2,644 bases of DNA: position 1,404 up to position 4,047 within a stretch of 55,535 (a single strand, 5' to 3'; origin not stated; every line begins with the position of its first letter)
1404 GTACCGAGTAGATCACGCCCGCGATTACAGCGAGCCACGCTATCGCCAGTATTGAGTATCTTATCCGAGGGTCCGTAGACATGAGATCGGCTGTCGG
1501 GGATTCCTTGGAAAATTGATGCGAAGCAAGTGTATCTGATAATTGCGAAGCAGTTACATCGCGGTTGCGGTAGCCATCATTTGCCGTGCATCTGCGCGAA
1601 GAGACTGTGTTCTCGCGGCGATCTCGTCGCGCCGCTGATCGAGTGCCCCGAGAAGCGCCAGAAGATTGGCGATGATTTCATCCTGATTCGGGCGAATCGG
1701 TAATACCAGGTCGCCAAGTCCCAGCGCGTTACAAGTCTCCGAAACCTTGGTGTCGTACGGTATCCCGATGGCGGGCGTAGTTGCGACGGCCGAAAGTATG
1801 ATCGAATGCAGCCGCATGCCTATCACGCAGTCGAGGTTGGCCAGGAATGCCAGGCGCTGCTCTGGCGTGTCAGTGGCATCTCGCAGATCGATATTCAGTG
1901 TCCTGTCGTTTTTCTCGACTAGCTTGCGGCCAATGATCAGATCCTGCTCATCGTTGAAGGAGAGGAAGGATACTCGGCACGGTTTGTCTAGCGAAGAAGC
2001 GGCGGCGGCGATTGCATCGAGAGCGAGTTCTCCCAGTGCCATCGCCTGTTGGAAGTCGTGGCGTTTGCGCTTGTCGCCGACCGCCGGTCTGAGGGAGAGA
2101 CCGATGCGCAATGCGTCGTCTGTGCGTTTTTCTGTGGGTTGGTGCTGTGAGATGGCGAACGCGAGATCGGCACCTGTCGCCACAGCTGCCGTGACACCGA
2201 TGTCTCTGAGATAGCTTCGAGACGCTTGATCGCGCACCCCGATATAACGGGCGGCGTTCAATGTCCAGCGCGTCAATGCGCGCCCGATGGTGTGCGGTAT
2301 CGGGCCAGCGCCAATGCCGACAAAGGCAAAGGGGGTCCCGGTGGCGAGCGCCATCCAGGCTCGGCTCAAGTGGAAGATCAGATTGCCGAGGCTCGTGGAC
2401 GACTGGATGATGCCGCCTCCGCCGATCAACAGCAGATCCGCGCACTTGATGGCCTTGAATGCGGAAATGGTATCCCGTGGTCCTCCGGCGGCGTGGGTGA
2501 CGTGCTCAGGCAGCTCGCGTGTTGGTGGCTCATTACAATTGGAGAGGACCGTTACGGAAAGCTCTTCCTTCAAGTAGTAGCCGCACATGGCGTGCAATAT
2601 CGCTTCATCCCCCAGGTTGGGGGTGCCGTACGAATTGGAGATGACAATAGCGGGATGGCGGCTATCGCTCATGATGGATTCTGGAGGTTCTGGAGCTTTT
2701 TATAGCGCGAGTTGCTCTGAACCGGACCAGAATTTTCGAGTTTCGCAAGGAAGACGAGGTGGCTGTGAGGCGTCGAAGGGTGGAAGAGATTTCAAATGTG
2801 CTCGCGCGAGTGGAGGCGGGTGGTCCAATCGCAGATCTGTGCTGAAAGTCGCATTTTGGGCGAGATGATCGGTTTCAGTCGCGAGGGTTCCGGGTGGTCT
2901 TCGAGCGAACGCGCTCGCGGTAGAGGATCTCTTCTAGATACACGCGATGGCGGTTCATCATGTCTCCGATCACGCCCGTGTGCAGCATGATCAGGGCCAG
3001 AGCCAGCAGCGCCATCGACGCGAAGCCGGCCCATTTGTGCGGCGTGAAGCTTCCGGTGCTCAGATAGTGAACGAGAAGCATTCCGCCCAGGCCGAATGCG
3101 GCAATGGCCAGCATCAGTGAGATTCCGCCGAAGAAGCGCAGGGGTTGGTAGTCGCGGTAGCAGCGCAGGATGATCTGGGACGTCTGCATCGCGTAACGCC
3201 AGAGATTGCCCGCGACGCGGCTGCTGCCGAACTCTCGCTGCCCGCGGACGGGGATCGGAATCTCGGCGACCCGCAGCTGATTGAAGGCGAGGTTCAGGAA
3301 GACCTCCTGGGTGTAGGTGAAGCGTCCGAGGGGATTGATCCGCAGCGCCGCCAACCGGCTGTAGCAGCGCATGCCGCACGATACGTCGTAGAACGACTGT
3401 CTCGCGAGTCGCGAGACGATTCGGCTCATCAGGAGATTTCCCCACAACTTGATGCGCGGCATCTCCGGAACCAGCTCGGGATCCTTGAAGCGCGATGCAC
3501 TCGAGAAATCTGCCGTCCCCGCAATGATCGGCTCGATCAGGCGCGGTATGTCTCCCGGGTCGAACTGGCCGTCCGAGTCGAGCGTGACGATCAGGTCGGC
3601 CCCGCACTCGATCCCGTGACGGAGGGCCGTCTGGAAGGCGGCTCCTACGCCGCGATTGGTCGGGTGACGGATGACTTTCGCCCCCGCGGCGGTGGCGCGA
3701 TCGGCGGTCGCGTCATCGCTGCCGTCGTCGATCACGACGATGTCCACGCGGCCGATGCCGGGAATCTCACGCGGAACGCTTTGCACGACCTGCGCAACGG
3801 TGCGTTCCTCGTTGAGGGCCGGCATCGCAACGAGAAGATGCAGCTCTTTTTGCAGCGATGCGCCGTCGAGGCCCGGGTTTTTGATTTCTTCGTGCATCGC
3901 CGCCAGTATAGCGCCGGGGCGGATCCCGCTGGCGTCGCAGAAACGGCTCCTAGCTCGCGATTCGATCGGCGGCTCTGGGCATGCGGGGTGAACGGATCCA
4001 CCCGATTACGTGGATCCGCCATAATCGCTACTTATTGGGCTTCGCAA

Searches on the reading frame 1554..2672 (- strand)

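Call 58: search_protein_families(library=pfam, proteins=[window:1554-2672:-], max_evalue=0.00001)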
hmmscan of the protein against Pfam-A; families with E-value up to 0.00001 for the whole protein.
window:1554-2672:- (372 aa): 1 family
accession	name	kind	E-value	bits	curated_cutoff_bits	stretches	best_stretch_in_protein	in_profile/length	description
PF04230.19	PS_pyruv_trans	-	3.4e-33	116.2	25.3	1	19-307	1-279/280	Polysaccharide pyruvyl transferase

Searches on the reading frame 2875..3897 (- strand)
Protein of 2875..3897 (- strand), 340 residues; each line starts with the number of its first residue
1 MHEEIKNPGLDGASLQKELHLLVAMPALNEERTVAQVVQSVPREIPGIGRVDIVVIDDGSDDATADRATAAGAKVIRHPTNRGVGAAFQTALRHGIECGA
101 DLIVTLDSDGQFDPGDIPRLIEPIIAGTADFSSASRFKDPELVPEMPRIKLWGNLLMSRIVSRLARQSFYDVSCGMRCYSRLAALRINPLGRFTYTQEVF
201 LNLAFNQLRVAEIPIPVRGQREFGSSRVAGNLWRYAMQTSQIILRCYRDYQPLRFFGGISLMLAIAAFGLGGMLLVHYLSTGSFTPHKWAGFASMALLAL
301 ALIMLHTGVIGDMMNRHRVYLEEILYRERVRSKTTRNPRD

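Call 58: search_protein_families(library=pfam, proteins=[window:2875-3897:-], max_evalue=0.00001)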
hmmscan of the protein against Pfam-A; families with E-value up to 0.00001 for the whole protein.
window:2875-3897:- (340 aa): 1 family
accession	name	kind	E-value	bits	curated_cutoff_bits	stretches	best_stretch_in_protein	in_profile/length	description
PF00535.33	Glycos_transf_2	-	6e-24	85.3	23.3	1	23-181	2-161/168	Glycosyl transferase family 2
